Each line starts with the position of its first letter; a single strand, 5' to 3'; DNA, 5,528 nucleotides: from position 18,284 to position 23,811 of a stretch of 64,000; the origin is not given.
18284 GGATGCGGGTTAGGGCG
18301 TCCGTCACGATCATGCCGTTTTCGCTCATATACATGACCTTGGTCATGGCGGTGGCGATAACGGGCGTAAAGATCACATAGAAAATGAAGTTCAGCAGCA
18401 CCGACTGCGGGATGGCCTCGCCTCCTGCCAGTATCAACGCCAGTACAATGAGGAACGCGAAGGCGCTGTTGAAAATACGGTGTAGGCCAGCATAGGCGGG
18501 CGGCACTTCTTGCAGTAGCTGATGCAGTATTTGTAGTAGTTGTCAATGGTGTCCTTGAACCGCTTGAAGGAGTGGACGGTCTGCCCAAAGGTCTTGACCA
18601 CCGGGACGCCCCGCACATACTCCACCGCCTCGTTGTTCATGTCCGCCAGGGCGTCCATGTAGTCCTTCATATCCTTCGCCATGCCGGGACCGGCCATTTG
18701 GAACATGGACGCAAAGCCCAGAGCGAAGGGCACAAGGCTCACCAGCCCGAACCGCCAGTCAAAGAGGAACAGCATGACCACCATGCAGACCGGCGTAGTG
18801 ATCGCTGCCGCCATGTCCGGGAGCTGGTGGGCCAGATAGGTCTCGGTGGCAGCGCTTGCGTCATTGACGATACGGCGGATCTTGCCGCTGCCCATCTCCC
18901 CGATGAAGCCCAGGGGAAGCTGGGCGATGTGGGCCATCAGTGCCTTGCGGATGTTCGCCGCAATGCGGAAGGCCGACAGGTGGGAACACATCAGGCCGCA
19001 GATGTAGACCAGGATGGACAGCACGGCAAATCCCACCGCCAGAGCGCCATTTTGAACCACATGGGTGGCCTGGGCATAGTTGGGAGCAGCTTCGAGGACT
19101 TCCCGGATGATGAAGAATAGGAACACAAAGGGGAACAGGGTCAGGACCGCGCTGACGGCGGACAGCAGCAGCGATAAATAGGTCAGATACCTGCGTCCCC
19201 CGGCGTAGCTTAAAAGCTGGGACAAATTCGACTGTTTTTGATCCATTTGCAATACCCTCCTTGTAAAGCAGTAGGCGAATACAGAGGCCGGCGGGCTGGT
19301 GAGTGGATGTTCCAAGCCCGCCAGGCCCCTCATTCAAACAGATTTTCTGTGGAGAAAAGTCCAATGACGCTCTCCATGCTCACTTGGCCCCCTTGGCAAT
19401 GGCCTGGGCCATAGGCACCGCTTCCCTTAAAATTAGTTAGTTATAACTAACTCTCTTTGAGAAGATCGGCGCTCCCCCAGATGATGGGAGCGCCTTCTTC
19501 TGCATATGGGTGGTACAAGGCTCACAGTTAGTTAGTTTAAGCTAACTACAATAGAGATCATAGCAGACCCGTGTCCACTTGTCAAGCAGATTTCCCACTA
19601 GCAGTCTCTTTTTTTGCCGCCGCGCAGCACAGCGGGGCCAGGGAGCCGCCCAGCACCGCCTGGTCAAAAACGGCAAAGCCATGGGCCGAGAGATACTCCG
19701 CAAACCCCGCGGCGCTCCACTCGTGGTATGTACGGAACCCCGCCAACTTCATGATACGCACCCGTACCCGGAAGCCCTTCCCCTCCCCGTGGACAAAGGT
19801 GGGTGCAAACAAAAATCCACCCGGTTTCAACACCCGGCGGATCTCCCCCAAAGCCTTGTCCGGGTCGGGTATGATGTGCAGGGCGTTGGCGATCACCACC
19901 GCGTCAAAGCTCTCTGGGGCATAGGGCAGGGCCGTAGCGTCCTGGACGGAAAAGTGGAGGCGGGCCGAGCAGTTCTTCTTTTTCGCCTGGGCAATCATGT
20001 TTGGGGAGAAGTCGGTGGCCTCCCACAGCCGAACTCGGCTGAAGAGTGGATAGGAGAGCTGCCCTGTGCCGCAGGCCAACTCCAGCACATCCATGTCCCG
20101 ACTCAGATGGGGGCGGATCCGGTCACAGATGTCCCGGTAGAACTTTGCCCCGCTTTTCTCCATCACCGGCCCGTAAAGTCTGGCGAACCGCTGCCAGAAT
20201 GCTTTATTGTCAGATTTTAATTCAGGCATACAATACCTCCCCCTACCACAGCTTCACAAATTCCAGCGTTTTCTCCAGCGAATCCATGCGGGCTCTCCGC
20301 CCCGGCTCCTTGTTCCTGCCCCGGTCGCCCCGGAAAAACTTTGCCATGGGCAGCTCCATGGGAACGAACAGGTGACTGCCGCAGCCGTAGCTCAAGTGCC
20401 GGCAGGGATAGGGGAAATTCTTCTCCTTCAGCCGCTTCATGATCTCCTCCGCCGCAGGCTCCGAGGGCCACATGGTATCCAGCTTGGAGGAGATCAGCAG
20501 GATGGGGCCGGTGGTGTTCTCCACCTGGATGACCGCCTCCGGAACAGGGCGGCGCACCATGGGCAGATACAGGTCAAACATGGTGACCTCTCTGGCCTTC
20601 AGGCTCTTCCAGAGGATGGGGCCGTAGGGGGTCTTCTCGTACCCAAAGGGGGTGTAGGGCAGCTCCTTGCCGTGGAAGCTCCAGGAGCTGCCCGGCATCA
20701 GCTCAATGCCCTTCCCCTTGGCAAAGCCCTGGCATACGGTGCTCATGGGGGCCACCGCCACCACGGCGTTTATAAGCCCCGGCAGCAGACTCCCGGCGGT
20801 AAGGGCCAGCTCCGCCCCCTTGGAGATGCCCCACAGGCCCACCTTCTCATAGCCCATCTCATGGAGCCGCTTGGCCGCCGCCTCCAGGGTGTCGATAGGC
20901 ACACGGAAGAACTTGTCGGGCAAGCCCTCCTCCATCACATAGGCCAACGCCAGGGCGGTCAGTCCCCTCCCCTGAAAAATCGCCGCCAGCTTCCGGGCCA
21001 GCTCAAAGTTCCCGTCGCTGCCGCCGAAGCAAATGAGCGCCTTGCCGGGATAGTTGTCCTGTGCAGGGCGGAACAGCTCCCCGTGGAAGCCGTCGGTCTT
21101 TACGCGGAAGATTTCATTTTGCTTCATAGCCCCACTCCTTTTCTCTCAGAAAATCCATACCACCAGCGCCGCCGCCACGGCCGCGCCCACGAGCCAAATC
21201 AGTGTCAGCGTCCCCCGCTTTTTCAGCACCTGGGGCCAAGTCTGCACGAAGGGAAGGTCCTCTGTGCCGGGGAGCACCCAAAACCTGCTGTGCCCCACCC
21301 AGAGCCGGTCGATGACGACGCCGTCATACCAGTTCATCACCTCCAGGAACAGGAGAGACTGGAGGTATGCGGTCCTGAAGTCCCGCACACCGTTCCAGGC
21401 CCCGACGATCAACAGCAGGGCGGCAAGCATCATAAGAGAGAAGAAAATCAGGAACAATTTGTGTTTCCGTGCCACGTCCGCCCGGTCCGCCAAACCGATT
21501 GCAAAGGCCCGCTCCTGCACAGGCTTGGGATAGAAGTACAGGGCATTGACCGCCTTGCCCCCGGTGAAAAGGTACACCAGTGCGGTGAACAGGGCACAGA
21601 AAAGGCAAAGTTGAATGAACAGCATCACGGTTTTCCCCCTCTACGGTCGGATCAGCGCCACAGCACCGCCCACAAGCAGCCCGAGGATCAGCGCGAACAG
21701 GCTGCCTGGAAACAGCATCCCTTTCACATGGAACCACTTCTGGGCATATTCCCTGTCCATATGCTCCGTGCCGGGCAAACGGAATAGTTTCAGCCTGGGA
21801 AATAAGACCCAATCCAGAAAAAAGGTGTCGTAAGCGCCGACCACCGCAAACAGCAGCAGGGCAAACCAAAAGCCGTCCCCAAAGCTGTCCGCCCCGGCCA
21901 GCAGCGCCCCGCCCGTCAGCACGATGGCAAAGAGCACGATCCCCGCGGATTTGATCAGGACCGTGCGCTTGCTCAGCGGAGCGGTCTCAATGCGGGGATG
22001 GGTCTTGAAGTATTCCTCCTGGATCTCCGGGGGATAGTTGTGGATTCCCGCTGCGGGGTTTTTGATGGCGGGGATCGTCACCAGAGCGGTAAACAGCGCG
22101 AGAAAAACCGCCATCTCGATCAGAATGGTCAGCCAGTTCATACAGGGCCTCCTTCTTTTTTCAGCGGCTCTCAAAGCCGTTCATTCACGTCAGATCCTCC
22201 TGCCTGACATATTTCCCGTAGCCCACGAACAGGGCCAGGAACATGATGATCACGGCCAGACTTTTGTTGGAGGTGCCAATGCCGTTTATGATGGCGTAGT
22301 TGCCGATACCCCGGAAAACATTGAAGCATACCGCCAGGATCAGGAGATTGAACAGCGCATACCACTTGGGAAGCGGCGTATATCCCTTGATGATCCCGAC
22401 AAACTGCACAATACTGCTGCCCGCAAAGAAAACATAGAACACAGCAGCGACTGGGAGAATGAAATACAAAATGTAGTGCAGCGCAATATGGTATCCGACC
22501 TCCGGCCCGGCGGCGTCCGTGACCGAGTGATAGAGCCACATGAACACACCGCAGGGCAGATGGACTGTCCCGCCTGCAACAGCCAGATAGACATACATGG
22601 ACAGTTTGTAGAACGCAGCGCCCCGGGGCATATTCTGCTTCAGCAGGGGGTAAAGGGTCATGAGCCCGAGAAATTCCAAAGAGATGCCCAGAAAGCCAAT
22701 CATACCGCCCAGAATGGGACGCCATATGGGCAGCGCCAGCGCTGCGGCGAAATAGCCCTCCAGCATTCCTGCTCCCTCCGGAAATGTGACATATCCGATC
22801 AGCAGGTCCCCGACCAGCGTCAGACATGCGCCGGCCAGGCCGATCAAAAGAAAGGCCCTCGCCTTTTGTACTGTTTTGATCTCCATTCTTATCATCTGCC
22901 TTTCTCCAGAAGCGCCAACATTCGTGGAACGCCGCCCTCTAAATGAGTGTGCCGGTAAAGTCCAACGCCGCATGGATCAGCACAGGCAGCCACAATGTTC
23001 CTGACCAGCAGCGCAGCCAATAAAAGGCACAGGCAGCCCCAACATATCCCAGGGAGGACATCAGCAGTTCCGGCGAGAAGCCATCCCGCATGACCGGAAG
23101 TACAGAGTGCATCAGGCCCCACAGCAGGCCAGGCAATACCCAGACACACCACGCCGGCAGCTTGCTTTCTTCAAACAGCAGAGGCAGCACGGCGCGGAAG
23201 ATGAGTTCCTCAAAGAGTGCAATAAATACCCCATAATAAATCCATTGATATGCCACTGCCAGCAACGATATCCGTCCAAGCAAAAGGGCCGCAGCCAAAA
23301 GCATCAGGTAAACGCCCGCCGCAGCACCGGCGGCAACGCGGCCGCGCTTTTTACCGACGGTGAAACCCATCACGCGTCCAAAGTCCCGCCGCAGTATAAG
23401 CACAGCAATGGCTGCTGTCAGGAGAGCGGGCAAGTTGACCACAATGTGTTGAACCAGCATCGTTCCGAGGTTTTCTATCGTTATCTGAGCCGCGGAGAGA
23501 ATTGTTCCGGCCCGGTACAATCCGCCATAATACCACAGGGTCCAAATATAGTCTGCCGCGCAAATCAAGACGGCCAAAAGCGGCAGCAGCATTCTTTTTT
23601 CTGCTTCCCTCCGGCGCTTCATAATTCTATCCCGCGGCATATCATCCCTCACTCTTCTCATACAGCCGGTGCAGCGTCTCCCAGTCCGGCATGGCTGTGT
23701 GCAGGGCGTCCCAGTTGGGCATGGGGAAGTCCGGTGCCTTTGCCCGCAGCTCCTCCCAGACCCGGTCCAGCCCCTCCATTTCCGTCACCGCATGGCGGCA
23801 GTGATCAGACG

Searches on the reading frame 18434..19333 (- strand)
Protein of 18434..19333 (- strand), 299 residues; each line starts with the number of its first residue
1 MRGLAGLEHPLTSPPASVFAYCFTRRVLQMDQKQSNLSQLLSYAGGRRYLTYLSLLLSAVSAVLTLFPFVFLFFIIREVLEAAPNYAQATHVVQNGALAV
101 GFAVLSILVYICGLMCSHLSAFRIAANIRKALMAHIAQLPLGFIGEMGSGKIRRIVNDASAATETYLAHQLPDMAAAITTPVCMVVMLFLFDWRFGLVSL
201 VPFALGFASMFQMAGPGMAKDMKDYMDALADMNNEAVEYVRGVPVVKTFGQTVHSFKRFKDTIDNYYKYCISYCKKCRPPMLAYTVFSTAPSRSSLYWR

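Call 66: search_protein_families(library=pfam, max_evalue=0.00001, proteins=[window:18434-19333:-])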
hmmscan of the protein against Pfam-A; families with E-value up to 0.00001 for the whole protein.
window:18434-19333:- (299 aa): 1 family
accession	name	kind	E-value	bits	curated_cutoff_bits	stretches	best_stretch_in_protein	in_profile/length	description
PF00664.28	ABC_membrane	-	5.8e-19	69.3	28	1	53-274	3-221/274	ABC transporter transmembrane region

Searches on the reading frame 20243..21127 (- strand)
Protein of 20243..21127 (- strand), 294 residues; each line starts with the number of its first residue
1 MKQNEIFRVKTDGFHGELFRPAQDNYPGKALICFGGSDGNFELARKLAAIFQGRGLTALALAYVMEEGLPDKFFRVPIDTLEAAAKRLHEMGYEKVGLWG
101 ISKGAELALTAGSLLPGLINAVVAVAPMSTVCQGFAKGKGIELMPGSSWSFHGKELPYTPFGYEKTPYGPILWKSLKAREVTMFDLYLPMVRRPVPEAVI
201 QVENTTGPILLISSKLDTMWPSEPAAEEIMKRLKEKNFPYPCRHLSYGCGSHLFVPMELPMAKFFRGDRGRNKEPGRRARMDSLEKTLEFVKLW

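Call 66: search_protein_families(library=pfam, max_evalue=0.00001, proteins=[window:20243-21127:-])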
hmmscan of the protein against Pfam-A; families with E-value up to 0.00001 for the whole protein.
window:20243-21127:- (294 aa): 1 family
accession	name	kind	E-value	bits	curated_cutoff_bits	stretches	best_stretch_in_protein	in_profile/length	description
PF08840.17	BAAT_C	-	2.3e-14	54.4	20.9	1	92-261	20-167/210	BAAT / Acyl-CoA thioester hydrolase C terminal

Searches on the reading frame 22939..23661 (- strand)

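Call 66: search_protein_families(library=pfam, max_evalue=0.00001, proteins=[window:22939-23661:-])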
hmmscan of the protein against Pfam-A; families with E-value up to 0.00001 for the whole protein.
window:22939-23661:- (240 aa): 1 family
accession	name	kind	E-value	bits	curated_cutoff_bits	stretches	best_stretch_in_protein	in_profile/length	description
PF02517.21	Rce1-like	-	3.8e-13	50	22.4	1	137-235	5-92/93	Type II CAAX prenyl endopeptidase Rce1-like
